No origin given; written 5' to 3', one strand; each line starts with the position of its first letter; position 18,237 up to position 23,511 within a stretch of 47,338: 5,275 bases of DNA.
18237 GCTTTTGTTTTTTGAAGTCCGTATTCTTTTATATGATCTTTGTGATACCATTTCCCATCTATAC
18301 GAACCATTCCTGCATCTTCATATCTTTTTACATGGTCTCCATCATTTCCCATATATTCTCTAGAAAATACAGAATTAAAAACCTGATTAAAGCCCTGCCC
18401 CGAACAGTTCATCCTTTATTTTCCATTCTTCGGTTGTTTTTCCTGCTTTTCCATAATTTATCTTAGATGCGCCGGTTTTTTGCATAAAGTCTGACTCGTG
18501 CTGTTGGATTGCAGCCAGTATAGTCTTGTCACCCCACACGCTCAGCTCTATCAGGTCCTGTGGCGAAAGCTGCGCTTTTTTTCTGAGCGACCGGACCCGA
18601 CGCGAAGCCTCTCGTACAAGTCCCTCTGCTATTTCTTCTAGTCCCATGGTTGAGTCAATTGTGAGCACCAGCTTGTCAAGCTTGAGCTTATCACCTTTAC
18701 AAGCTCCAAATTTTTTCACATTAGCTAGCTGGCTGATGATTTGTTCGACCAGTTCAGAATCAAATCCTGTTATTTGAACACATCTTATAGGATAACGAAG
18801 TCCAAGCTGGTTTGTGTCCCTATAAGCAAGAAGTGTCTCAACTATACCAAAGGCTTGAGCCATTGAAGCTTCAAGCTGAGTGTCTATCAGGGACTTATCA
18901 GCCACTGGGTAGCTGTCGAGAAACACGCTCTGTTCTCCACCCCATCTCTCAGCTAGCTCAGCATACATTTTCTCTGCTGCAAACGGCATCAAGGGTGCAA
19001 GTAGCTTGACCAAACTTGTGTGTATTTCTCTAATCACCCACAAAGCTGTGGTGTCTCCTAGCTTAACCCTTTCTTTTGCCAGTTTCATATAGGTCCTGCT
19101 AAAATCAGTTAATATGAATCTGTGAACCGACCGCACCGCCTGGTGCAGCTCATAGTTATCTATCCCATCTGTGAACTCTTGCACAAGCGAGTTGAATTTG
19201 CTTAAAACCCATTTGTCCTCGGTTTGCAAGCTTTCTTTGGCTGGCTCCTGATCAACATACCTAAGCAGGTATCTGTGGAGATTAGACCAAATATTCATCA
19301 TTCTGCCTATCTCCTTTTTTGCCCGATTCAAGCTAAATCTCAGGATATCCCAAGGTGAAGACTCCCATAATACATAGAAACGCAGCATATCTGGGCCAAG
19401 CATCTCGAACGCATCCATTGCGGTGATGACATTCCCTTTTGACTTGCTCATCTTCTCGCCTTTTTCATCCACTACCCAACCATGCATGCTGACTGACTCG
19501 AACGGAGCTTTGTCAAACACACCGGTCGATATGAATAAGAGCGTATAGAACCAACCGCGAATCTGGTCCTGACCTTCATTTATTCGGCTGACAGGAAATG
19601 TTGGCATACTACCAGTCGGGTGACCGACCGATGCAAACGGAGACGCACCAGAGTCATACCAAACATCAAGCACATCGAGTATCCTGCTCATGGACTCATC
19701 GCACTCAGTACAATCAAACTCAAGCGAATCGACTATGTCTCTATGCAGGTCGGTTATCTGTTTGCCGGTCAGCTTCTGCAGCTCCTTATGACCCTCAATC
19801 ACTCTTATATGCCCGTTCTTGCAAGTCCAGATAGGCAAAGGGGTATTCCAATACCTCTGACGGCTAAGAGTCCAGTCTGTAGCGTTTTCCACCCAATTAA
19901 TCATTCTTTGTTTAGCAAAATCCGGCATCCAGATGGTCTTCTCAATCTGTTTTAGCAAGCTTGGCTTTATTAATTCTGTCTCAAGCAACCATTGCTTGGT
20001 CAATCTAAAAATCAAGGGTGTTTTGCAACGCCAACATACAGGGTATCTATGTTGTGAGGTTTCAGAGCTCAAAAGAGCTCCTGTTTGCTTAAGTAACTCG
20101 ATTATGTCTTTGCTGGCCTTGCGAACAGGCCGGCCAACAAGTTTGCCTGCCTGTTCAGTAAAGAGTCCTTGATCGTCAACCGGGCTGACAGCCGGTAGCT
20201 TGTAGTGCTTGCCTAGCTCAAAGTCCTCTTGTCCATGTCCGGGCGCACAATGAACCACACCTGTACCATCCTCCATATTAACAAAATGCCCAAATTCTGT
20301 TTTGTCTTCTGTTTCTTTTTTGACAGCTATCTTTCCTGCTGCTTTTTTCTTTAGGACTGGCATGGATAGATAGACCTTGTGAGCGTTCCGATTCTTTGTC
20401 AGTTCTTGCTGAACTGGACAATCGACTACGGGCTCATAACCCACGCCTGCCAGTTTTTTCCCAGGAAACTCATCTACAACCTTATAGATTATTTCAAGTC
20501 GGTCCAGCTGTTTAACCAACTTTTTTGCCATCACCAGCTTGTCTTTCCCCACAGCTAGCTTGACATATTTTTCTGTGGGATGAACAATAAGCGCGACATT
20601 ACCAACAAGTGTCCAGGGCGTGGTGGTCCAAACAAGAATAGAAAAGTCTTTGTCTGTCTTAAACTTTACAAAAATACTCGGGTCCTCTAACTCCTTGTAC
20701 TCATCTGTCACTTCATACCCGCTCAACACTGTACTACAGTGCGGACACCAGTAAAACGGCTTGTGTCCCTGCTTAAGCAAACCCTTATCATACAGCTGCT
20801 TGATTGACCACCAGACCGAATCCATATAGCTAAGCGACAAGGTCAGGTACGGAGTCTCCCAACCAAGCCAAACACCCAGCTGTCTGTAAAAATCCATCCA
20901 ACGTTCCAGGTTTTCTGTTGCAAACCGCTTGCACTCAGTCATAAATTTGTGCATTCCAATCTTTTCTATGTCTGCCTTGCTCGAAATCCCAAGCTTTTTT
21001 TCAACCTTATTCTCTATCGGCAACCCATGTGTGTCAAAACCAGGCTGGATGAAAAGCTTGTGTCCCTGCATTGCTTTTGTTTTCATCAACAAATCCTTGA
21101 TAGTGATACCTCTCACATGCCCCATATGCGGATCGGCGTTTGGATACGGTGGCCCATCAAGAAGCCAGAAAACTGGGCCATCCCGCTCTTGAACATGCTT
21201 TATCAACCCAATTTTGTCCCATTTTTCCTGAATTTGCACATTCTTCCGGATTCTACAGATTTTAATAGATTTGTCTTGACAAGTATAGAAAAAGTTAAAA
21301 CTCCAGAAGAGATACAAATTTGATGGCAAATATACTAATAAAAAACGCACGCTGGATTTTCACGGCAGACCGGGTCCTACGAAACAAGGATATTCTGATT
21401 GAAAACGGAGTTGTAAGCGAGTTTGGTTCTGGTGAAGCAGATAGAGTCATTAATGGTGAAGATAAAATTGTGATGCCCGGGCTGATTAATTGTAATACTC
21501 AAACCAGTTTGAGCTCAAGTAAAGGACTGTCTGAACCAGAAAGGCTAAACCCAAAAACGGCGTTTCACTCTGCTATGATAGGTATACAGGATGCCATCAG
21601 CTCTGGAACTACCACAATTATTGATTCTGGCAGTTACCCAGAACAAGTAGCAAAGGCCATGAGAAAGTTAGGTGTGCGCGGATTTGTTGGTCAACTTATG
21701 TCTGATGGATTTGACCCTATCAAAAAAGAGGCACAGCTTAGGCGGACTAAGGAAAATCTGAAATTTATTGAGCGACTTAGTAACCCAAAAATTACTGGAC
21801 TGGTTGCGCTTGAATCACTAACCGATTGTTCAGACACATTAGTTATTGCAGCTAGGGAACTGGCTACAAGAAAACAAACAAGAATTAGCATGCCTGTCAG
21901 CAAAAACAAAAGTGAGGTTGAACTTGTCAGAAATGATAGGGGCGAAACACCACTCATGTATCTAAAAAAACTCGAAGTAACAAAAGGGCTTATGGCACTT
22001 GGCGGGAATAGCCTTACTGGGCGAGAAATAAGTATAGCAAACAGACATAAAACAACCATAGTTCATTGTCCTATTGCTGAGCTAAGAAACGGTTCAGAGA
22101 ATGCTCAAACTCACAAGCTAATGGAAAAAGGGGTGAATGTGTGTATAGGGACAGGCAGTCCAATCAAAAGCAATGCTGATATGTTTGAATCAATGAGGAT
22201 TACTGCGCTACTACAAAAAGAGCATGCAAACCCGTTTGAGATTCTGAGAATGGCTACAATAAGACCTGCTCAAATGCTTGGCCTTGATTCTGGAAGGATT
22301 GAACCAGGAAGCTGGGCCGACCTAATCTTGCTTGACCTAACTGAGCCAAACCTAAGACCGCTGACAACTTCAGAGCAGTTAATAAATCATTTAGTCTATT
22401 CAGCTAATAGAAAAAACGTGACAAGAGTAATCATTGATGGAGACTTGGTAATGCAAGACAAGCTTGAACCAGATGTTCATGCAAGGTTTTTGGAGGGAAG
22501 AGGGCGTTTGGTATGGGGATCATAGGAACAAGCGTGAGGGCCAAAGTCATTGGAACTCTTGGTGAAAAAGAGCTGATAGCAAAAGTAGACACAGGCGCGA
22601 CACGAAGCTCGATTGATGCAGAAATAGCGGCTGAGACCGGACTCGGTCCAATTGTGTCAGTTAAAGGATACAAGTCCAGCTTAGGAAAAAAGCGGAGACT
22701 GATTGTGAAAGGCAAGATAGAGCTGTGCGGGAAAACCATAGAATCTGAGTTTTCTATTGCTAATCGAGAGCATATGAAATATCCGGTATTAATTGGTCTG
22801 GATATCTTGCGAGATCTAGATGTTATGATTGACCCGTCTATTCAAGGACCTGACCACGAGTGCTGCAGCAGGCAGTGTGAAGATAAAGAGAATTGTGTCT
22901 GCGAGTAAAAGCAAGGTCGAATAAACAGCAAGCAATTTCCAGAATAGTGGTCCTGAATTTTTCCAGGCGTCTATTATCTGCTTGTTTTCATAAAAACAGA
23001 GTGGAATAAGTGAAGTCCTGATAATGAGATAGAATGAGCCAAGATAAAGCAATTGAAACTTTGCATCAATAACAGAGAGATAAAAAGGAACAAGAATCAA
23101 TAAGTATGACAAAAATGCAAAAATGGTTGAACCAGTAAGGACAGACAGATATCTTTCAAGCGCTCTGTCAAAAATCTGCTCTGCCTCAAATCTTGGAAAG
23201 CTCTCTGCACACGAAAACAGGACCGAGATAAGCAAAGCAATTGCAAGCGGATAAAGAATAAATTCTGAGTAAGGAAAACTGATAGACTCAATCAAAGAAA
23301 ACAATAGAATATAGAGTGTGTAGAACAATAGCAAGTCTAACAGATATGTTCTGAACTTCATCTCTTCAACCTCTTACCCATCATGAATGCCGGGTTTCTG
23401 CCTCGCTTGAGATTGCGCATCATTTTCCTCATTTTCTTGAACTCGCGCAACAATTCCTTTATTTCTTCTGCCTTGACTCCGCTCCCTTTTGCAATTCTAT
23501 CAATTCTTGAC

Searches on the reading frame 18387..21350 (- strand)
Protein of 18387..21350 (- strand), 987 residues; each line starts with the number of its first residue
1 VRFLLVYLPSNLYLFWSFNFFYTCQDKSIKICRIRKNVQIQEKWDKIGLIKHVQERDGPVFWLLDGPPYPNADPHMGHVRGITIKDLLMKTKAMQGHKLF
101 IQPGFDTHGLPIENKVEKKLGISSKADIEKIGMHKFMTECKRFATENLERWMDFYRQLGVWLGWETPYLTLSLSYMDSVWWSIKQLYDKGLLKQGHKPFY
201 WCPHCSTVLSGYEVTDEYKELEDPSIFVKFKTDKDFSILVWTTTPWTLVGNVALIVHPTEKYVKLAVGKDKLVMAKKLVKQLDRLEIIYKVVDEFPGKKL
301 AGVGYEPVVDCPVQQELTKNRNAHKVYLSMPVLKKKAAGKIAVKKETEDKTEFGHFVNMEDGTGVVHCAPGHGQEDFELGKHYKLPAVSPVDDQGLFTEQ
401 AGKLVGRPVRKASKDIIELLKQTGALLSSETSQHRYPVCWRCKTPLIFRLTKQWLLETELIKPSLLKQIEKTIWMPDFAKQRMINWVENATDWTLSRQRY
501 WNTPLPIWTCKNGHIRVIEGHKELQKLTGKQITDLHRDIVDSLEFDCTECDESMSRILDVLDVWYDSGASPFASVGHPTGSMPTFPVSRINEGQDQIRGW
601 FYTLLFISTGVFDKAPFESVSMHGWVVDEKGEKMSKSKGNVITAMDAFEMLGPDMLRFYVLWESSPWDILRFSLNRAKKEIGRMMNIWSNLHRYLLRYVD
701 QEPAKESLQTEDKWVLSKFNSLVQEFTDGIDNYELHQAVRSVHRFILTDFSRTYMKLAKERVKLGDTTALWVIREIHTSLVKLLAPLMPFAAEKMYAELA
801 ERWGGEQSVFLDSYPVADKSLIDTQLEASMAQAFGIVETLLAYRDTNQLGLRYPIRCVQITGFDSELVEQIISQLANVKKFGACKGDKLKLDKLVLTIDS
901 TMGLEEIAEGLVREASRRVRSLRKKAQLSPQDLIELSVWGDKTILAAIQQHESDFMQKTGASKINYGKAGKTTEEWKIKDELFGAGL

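Call 7: search_protein_families(library=pfam, proteins=[window:18387-21350:-], max_evalue=0.001)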
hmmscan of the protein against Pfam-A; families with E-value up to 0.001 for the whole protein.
window:18387-21350:- (987 aa): 7 families
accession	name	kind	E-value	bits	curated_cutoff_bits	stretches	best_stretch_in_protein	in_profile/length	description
PF00133.28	tRNA-synt_1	-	9.7e-115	384.1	22.7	1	39-665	1-406/414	tRNA synthetases class I (I, L, M and V)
PF08264.19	Anticodon_1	-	6.5e-29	101.2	25.1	1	712-855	1-144/148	Anticodon-binding domain of tRNA ligase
PF09334.17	tRNA-synt_1g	-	2.4e-20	73.1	20.1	2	618-681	313-375/391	tRNA synthetases class I (M)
PF19302.4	DUF5915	-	1.2e-10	41.7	27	1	892-982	98-187/195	Domain of unknown function (DUF5915)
PF01921.24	tRNA-synt_1f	-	6.8e-08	32.2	27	1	606-696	256-340/360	tRNA synthetases class I (K)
PF01406.26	tRNA-synt_1e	-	3.9e-05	23.6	27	1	611-661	232-281/301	tRNA synthetases class I (C) catalytic domain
PF13603.12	tRNA-synt_1_2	-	7.6e-05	22.7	25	0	355-390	104-139/185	Leucyl-tRNA synthetase, editing domain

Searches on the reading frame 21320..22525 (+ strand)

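Call 7: search_protein_families(library=pfam, proteins=[window:21320-22525:+], max_evalue=0.001)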
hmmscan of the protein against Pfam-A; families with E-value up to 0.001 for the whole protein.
window:21320-22525:+ (401 aa): 2 families
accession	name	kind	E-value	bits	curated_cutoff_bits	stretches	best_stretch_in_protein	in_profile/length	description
PF01979.26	Amidohydro_1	-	5.5e-43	148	25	1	50-377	1-345/345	Amidohydrolase family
PF07969.17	Amidohydro_3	-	8.5e-09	35.8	29.7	1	264-377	359-471/472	Amidohydrolase family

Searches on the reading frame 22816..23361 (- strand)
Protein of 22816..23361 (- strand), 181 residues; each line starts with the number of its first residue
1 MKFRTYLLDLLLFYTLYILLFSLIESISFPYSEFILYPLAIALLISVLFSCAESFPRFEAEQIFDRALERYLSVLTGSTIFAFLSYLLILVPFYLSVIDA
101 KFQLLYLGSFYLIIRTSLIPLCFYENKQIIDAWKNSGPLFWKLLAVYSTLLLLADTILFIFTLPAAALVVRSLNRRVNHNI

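Call 7: search_protein_families(library=pfam, proteins=[window:22816-23361:-], max_evalue=0.001)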
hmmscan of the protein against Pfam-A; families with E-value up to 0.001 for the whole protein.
window:22816-23361:- (181 aa): 0 families

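Call 76: search_protein_families(library=ncbifam, proteins=[window:22816-23361:-], max_evalue=0.1)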
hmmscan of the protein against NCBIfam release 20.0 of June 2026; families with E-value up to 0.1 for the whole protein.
window:22816-23361:- (181 aa): 0 families
